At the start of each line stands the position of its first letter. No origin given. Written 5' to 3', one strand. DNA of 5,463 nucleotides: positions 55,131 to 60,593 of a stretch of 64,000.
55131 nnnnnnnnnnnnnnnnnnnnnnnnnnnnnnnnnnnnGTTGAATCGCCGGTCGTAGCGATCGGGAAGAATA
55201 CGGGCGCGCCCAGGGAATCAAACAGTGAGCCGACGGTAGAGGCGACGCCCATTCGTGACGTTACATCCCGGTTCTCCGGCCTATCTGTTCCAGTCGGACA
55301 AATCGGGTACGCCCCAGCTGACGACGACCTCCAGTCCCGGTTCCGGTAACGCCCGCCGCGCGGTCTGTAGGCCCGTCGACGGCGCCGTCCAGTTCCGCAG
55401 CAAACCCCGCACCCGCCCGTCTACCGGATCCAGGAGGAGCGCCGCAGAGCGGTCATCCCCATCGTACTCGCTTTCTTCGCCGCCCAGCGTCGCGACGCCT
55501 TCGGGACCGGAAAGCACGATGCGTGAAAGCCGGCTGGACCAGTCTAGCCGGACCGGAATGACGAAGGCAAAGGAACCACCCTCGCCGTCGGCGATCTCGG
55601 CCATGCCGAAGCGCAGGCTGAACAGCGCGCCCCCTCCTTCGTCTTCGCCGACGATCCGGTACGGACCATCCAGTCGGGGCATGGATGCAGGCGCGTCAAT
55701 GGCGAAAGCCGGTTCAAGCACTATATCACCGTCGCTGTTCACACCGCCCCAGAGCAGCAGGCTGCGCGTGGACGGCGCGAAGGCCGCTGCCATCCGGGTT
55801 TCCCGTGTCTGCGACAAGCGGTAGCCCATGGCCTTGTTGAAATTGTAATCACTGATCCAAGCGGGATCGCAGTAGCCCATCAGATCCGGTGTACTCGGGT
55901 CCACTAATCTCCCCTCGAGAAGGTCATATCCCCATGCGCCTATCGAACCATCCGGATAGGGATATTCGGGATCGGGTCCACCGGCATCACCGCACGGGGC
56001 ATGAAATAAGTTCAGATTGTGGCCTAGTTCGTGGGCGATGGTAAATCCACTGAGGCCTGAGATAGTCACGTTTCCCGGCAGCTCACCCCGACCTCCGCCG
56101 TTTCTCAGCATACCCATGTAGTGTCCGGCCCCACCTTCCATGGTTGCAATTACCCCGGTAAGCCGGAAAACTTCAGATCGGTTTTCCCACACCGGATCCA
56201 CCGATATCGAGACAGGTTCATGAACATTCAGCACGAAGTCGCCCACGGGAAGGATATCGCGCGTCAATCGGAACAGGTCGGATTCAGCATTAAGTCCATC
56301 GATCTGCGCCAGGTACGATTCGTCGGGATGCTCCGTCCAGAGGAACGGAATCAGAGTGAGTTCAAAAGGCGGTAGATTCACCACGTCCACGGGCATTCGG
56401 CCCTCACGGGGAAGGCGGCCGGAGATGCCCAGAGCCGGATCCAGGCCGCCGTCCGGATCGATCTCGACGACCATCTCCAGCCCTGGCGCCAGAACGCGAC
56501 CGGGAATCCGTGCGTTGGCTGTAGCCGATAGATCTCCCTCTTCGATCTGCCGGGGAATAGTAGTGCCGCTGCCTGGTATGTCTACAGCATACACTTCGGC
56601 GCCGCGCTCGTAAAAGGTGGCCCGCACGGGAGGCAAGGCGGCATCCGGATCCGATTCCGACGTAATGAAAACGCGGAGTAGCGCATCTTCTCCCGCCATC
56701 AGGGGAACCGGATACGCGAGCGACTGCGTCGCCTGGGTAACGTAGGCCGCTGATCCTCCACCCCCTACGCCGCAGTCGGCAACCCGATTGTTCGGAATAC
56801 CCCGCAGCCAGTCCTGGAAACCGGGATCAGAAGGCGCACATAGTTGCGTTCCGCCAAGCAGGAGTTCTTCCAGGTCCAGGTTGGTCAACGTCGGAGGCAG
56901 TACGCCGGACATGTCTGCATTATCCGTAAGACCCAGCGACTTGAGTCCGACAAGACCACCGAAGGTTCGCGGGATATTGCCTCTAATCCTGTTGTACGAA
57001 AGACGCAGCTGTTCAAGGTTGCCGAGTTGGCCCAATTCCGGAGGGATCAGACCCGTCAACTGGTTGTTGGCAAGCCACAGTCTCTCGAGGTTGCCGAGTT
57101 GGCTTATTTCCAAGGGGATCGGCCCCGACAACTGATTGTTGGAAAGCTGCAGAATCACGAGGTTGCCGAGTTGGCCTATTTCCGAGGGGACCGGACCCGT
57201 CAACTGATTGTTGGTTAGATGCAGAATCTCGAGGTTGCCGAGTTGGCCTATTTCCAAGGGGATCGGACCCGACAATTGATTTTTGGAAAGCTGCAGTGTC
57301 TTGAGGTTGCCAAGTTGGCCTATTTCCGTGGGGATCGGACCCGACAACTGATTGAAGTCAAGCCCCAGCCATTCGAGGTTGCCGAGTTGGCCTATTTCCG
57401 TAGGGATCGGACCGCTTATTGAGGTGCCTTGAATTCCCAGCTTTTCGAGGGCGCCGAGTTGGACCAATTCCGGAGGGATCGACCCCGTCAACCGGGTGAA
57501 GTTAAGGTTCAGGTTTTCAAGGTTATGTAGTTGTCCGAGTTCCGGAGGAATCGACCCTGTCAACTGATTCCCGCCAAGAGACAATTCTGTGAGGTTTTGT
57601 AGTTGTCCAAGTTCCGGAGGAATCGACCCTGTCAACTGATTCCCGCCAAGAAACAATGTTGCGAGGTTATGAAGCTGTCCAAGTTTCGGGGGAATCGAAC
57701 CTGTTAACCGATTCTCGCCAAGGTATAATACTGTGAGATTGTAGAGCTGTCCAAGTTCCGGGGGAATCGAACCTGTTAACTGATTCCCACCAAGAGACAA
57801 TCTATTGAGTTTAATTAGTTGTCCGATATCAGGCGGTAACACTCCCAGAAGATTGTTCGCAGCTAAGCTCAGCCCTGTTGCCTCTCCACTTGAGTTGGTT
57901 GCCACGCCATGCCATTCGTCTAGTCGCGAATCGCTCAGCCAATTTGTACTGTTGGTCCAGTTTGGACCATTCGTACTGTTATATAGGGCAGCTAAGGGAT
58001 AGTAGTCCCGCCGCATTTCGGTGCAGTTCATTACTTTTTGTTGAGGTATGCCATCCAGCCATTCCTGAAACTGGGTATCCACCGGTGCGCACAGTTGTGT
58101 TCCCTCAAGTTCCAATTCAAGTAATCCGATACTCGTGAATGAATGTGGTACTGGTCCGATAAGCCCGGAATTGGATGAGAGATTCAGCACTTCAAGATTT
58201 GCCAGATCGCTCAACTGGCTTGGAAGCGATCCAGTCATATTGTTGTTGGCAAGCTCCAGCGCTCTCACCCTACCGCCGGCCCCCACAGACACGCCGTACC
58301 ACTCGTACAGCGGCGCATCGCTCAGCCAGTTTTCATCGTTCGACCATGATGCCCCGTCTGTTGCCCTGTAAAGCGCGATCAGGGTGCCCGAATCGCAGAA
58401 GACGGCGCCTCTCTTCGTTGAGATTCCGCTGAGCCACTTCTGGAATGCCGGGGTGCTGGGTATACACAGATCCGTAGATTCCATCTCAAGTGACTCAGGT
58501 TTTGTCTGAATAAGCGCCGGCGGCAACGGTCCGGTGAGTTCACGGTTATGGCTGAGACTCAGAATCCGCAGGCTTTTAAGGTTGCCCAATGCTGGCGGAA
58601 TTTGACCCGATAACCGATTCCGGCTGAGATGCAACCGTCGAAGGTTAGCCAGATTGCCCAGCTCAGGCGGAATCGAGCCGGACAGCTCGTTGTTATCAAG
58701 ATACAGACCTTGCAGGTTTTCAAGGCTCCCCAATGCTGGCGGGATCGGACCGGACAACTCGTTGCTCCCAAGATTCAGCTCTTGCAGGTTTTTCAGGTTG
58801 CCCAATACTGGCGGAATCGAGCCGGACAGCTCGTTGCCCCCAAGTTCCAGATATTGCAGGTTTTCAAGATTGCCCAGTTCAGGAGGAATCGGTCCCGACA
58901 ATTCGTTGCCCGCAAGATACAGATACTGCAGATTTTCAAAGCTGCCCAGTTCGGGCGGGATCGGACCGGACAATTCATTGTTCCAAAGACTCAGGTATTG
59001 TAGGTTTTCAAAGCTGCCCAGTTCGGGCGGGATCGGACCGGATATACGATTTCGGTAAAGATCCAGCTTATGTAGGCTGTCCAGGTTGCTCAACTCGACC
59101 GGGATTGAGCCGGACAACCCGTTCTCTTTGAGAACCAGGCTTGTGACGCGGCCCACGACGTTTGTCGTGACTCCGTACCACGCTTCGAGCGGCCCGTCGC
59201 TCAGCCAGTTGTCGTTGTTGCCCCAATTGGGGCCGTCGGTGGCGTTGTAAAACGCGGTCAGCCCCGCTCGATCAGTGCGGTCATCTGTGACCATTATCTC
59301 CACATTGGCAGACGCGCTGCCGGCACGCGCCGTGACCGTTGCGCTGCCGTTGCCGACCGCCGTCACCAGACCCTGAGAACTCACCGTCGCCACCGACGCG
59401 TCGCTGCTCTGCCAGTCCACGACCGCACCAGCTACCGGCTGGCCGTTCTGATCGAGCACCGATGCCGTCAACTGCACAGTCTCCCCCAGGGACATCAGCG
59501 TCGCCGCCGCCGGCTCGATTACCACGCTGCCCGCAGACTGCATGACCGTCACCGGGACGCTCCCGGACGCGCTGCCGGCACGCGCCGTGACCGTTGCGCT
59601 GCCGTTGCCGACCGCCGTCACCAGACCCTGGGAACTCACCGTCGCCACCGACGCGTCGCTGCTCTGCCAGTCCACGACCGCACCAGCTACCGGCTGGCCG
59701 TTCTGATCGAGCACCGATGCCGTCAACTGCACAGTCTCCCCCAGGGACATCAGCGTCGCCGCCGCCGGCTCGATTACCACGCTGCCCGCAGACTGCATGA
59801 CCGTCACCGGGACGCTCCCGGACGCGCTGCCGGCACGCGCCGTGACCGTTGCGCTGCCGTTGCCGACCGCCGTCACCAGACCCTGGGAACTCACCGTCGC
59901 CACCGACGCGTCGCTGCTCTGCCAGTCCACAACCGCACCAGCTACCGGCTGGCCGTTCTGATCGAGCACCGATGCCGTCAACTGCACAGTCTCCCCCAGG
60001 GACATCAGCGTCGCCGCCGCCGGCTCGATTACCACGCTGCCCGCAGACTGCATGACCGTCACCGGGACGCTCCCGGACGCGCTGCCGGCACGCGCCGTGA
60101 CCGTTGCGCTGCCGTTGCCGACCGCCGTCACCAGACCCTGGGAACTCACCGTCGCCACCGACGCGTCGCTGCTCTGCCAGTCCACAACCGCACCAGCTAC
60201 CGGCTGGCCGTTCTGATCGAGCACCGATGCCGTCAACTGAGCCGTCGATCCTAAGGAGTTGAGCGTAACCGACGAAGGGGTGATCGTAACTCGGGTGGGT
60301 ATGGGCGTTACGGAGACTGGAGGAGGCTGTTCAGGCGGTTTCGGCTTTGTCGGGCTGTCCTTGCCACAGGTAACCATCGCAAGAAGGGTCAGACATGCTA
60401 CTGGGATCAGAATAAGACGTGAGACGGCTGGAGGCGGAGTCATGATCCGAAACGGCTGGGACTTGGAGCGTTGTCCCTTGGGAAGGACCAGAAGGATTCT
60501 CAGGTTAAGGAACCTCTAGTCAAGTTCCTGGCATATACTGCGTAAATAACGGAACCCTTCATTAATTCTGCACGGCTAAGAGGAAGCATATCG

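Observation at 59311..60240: Near-identical 255-bp x3.6 tandem array inside the giant gene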

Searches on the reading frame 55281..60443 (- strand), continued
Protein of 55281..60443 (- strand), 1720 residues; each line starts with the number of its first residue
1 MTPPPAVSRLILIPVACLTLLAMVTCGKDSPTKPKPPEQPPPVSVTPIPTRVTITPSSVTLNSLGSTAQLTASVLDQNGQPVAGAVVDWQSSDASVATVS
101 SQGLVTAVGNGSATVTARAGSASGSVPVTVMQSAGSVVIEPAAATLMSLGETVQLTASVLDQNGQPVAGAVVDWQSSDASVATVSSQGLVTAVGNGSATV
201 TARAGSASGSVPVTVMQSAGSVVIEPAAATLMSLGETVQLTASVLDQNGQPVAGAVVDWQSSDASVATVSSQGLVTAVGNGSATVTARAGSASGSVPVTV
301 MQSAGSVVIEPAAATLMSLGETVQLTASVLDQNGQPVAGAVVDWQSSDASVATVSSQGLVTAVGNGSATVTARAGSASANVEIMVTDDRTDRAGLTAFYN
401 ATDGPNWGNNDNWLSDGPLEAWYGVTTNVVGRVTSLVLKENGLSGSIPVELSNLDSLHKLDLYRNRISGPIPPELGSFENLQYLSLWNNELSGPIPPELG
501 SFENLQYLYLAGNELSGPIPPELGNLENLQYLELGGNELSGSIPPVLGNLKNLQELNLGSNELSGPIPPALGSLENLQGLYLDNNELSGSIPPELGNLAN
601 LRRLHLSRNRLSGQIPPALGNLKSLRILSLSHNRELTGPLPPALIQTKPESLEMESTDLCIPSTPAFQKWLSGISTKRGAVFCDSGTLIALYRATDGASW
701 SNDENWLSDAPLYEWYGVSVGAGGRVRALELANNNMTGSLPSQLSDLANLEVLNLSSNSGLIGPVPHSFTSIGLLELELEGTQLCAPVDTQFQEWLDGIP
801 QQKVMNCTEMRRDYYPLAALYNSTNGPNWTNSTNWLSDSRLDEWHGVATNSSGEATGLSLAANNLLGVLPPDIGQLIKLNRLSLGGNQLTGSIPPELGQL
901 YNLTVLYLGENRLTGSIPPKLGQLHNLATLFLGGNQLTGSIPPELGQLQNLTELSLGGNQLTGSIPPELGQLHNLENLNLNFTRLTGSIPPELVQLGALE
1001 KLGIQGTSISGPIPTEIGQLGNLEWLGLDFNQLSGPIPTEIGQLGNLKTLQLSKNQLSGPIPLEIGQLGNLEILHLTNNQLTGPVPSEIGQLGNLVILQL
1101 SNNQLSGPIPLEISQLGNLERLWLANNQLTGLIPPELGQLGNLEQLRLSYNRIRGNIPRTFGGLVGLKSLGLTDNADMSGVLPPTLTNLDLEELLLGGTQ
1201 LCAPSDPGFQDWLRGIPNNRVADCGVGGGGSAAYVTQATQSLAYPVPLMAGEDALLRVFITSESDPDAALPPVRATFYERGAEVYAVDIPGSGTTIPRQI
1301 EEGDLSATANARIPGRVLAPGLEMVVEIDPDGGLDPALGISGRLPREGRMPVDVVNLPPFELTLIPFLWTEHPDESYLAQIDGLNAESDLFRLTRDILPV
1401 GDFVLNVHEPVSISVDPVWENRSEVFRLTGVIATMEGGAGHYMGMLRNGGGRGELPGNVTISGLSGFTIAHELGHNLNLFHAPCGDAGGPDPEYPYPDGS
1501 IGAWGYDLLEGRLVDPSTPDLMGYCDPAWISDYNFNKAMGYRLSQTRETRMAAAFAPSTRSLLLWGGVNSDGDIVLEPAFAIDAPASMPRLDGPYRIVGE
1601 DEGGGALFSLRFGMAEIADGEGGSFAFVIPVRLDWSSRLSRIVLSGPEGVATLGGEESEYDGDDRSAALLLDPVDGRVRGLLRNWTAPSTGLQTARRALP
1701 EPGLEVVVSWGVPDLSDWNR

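Call 48: search_protein_families(library=ncbifam, proteins=[window:55281-60443:-], max_evalue=0.01)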
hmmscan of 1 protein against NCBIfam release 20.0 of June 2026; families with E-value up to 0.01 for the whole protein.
window:55281-60443:- (1720 aa): 9 families
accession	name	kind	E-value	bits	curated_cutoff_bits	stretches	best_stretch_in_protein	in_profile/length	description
NF041400.1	XopAE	equivalog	3e-51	174.8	600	5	916-1105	10-197/478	type III secretion system effector XopAE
NF041381.1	XopAC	subfamily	3.4e-50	171.1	450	5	519-658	81-216/451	XopAC/AvrAC family type III secretion system effector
NF047464.1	FibnectbindLIC11051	equivalog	6.5e-42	143.9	1000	2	902-1175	398-660/685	LIC_11051 family fibronectin-binding protein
NF041351.1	XopL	equivalog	2.6e-27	95.7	500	4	1037-1198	89-256/497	type III secretion system leucine-rich repeat domain-containing effector XopL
TIGR02422.1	protocat_beta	equivalog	2e-08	34.2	296.4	0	147-177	55-86/220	protocatechuate 3,4-dioxygenase subunit beta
TIGR02423.1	protocat_alph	equivalog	5.4e-06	26.4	126.25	0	144-187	31-74/193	protocatechuate 3,4-dioxygenase subunit alpha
TIGR02465.1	chlorocat_1_2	equivalog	1.5e-05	24.4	359.25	0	152-178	98-125/246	chlorocatechol 1,2-dioxygenase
TIGR02439.1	catechol_proteo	equivalog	9.6e-05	21.5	392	0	150-175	126-152/285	catechol 1,2-dioxygenase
NF033186.1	internalin_K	exception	0.0011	17.6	1100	0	862-941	101-180/604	class 1 internalin InlK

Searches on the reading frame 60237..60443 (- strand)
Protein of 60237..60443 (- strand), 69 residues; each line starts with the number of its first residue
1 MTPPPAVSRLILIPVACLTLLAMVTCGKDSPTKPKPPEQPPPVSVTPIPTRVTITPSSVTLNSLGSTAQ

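Call 30: find_homologous_proteins(query=window:60237-60443:-, max_evalue=0.00001)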
Query seq(69 aa): 1 candidates shared short words with the query, none scored E <= 0.00001.
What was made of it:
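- Tried and rejected: A homolog search with the 69-aa leader and first unit edge (call 30).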
